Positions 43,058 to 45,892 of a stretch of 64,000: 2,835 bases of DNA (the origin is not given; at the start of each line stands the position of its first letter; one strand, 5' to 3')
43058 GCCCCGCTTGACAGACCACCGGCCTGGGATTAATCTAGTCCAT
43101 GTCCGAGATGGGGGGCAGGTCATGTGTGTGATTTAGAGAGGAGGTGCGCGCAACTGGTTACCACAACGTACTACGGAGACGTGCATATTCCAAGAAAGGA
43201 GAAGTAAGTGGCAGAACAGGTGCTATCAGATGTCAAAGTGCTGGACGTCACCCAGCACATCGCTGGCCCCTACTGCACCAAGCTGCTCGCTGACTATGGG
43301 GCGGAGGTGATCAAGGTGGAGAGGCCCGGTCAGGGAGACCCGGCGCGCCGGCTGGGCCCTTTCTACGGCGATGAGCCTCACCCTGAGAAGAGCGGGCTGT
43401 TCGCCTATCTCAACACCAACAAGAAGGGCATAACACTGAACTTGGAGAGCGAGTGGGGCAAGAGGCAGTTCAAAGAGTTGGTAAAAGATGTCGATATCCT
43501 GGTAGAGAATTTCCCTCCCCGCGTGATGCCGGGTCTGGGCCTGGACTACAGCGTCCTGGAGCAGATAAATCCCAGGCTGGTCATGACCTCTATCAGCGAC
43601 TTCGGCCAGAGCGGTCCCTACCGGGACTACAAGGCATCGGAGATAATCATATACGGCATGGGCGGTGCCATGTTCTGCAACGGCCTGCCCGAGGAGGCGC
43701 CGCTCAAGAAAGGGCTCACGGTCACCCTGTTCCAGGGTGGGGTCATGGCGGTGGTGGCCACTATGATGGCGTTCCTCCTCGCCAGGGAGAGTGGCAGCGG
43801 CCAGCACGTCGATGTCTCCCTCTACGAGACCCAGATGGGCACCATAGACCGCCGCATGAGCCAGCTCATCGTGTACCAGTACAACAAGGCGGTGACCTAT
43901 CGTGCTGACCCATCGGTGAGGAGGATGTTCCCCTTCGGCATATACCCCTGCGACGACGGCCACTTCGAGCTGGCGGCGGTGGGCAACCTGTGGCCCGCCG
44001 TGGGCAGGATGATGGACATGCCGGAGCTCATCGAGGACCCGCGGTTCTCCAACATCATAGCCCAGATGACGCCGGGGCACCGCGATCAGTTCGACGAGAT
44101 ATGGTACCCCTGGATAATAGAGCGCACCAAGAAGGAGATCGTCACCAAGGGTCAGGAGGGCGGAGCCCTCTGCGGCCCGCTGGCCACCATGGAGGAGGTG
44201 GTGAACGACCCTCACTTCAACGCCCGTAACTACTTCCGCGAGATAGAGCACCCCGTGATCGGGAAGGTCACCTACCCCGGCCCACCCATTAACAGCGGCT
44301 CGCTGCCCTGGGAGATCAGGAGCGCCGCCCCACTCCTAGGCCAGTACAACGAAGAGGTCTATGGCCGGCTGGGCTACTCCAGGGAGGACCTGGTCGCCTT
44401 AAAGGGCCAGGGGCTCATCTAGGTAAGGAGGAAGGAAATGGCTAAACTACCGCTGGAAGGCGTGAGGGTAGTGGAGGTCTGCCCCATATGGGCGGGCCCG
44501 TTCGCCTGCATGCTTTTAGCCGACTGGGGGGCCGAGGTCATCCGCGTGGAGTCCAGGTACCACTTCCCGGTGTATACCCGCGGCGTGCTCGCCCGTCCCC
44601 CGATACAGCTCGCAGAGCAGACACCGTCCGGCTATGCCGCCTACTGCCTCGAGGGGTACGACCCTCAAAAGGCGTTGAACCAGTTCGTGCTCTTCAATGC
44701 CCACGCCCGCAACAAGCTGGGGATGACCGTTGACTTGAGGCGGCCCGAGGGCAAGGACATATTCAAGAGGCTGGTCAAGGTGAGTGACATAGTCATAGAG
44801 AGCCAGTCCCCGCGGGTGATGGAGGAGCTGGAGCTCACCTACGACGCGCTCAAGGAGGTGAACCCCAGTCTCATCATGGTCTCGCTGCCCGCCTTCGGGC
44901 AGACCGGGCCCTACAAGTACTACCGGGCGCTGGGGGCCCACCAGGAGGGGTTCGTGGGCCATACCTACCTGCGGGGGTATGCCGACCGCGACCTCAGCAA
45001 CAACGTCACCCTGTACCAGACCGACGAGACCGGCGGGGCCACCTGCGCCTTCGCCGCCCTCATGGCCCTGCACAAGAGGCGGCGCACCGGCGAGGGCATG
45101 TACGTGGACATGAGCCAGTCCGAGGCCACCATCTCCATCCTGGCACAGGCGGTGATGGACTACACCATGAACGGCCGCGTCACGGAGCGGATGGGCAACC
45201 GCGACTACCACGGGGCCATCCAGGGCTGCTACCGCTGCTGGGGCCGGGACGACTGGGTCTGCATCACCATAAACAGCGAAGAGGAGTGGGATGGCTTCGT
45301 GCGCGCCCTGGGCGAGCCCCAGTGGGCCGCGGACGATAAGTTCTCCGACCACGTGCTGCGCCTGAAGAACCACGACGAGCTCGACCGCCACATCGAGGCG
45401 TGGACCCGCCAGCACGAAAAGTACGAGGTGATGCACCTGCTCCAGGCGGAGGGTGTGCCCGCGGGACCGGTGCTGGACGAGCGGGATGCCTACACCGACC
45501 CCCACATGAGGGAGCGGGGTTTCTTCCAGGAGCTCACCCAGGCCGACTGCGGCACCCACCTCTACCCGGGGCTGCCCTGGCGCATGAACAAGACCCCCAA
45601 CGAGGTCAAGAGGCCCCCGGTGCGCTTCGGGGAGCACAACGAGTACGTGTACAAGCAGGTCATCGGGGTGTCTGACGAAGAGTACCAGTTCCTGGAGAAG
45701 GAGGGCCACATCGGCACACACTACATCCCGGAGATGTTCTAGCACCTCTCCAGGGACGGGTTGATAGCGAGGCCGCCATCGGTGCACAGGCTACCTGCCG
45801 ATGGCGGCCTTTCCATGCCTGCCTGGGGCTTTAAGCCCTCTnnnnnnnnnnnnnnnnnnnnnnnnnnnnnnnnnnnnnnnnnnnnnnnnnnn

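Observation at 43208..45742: Two tandem pairs of CaiB/BaiF CoA-transferases (here and at 59870-62397) suggest heteromeric alpha-beta enzymes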

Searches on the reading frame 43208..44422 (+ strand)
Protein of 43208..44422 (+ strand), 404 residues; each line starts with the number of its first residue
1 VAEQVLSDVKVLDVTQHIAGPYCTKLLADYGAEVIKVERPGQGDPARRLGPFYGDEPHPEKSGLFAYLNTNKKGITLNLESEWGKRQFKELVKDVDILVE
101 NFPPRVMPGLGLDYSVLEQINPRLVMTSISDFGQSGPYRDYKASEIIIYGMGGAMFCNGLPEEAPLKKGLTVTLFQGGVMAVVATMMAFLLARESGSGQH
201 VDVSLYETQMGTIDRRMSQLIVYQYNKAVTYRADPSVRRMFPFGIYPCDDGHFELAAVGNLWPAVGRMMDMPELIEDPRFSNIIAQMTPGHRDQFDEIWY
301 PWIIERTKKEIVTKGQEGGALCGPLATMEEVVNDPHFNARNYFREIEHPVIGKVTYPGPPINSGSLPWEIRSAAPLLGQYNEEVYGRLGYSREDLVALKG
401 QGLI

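Call 5: search_protein_families(library=pfam, proteins=[window:43208-44422:+])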
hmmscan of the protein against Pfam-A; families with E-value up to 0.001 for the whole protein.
window:43208-44422:+ (404 aa): 1 family
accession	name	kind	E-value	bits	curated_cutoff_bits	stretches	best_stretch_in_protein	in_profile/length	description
PF02515.22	CoA_transf_3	-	3.7e-97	326.2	23.3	1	6-379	1-364/366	CoA-transferase family III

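Call 6: search_protein_families(library=ncbifam, proteins=[window:43208-44422:+])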
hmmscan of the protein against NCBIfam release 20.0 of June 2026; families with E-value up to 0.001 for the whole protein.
window:43208-44422:+ (404 aa): 7 families
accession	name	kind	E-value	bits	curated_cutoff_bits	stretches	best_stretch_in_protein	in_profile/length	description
NF003809.0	PRK05398.1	subfamily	7.9e-65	219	442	2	4-209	3-204/416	formyl-CoA transferase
TIGR03253.1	oxalate_frc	equivalog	1.2e-63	215.3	504.2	2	5-208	3-202/416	formyl-CoA transferase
NF041294.1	Scnl_mescCoAtase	equivalog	4.7e-62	210.3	700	1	5-384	3-379/381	succinyl-CoA:mesaconate CoA-transferase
NF052585.1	SucGlutTfsCaiB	equivalog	9.6e-58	195.6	750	1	3-388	5-388/394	succinate--glutarate CoA-transferase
NF008511.0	PRK11430.1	equivalog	5.8e-54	183.7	522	1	9-383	13-374/381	CoA:oxalate CoA-transferase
NF002914.1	PRK03525.1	equivalog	4.3e-33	114.8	413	1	5-404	9-397/400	L-carnitine CoA-transferase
TIGR04253.1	mesacon_CoA_iso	equivalog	7.4e-10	38.4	725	1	292-395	285-391/403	2-methylfumaryl-CoA isomerase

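Call 15: search_solved_structures(query=window:43208-44422:+, max_evalue=1e-20)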
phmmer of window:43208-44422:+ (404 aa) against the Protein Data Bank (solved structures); distinct sequences matched with E-value up to 1e-20: 26.
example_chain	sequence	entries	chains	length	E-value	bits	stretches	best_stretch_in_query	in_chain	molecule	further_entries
9fn0_A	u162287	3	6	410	2.1e-50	174.8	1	6-402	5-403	Subunit of Benzylsuccinate CoA-transferase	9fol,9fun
9br6_A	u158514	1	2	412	7.2e-50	173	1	6-385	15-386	Succinate--hydroxymethylglutarate CoA-transferase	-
9br7_A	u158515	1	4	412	1.4e-49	172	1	6-385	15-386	Succinate--hydroxymethylglutarate CoA-transferase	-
4hl6_A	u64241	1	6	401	1.4e-46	162.2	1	9-384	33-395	Uncharacterized protein YfdE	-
1pqy_A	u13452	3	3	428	1.6e-46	162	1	6-210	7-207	Hypothetical protein yfdW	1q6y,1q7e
1pt5_A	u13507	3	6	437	1.7e-46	161.9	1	6-210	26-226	Hypothetical protein yfdW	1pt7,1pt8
4ed9_A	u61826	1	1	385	3.9e-45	157.4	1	6-342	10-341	CAIB/BAIF family protein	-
10uh_A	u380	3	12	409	1.7e-41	145.4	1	6-396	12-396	Formyl-coenzyme a transferase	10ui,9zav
2vjp_A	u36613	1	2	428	2.3e-40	141.7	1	6-213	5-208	FORMYL-COENZYME A TRANSFERASE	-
2vjm_B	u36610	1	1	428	3.4e-40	141.2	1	6-213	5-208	FORMYL-COENZYME A TRANSFERASE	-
1vgq_A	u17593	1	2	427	3.7e-40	141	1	6-213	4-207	Formyl-coenzyme A transferase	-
2vjo_A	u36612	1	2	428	4.6e-40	140.7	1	6-213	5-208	FORMYL-COENZYME A TRANSFERASE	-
1t3z_A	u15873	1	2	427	5.1e-40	140.6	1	6-213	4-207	Formyl-coenzyme A transferase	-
1vgr_A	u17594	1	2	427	7e-40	140.1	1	6-213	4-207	Formyl-coenzyme A transferase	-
2vjn_A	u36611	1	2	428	8.6e-40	139.8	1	6-213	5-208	FORMYL-COENZYME A TRANSFERASE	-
9fn0_B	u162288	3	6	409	1.2e-34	122.9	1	3-398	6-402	Subunit of Benzylsuccinate CoA-transferase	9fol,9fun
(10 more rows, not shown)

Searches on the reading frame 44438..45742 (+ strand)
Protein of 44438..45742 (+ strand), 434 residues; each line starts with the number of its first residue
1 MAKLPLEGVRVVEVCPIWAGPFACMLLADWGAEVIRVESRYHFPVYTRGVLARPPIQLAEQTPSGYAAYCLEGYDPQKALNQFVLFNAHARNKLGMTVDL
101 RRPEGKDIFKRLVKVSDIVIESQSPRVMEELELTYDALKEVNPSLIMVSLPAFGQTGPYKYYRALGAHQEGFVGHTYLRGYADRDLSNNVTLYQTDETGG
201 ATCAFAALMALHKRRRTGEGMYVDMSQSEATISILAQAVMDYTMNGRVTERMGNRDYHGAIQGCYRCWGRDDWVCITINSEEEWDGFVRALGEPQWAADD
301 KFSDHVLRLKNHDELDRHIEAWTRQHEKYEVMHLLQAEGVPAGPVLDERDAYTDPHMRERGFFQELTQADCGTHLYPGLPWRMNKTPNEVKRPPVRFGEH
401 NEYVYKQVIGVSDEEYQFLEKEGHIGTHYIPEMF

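Call 5: search_protein_families(library=pfam, proteins=[window:44438-45742:+])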
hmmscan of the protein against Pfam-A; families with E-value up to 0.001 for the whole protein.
window:44438-45742:+ (434 aa): 1 family
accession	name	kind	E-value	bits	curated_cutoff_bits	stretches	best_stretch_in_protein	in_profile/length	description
PF02515.22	CoA_transf_3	-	1.6e-99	334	23.3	1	6-401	1-366/366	CoA-transferase family III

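Call 6: search_protein_families(library=ncbifam, proteins=[window:44438-45742:+])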
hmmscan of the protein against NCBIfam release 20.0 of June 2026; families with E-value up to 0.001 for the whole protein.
window:44438-45742:+ (434 aa): 7 families
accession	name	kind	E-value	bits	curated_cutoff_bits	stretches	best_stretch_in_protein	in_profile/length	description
NF003809.0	PRK05398.1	subfamily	4.7e-57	193.4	442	2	86-423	60-414/416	formyl-CoA transferase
TIGR03253.1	oxalate_frc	equivalog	4.3e-54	183.8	504.2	2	86-424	59-415/416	formyl-CoA transferase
NF052585.1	SucGlutTfsCaiB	equivalog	5.6e-54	183.2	750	2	85-406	68-386/394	succinate--glutarate CoA-transferase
NF041294.1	Scnl_mescCoAtase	equivalog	1.9e-45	155.7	700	1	6-403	4-378/381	succinyl-CoA:mesaconate CoA-transferase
NF008511.0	PRK11430.1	equivalog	8.1e-39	133.8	522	1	86-383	64-353/381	CoA:oxalate CoA-transferase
NF002914.1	PRK03525.1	equivalog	9.7e-38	130.1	413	2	88-425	59-397/400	L-carnitine CoA-transferase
TIGR04253.1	mesacon_CoA_iso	equivalog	3.4e-19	69.1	725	1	88-423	60-398/403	2-methylfumaryl-CoA isomerase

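Call 9: find_encoding_contigs(protein=window:44438-45742:+, flank=10000, max_places=4)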
Protein window:44438-45742:+ (434 aa): 1 contig read that carries it; 1 place shown.
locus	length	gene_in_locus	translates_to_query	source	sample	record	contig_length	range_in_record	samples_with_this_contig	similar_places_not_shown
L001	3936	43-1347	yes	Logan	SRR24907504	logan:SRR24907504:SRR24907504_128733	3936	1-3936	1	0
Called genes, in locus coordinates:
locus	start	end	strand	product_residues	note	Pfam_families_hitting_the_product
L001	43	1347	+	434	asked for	PF02515:CoA_transf_3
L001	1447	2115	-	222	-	PF00881:Nitroreductase, PF14512:TM1586_NiRdase (faint)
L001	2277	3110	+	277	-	PF00753:Lactamase_B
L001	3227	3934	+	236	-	?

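Call 16: search_solved_structures(query=window:44438-45742:+, max_evalue=1e-20)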
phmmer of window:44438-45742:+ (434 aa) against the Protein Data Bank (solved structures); distinct sequences matched with E-value up to 1e-20: 24.
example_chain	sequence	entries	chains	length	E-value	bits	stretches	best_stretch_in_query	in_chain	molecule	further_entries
9fn0_B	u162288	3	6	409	3.4e-57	197.4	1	5-419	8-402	Subunit of Benzylsuccinate CoA-transferase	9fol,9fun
4ed9_A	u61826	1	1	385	4.8e-41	144.2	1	84-362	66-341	CAIB/BAIF family protein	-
9br6_A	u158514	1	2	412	1.6e-39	139.2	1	88-423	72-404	Succinate--hydroxymethylglutarate CoA-transferase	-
9br7_A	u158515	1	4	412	2.2e-39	138.7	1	88-423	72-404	Succinate--hydroxymethylglutarate CoA-transferase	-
1pqy_A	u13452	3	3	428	8.4e-35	123.6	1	89-423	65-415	Hypothetical protein yfdW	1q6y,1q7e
1pt5_A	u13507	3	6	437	1.5e-34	122.8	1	89-420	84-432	Hypothetical protein yfdW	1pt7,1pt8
10uh_A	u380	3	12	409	1.6e-33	119.4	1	88-415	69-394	Formyl-coenzyme a transferase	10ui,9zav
4hl6_A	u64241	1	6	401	2.7e-33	118.7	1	91-385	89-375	Uncharacterized protein YfdE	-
9fn0_A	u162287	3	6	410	4.3e-32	114.7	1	75-425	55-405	Subunit of Benzylsuccinate CoA-transferase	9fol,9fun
3ubm_A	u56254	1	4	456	6.3e-31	110.9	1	86-419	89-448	Formyl-CoA:oxalate CoA-transferase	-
1p5h_A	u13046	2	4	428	3.4e-29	105.2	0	83-240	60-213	Formyl-coenzyme A transferase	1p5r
2vjp_A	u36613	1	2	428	4.1e-29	104.9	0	82-239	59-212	FORMYL-COENZYME A TRANSFERASE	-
2vjq_A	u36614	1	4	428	5.1e-29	104.6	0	83-239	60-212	FORMYL-COENZYME A TRANSFERASE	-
2vjn_A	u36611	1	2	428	6.2e-29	104.3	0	83-240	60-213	FORMYL-COENZYME A TRANSFERASE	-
2vjk_A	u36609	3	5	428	6.3e-29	104.3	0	83-240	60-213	FORMYL-COENZYME A TRANSFERASE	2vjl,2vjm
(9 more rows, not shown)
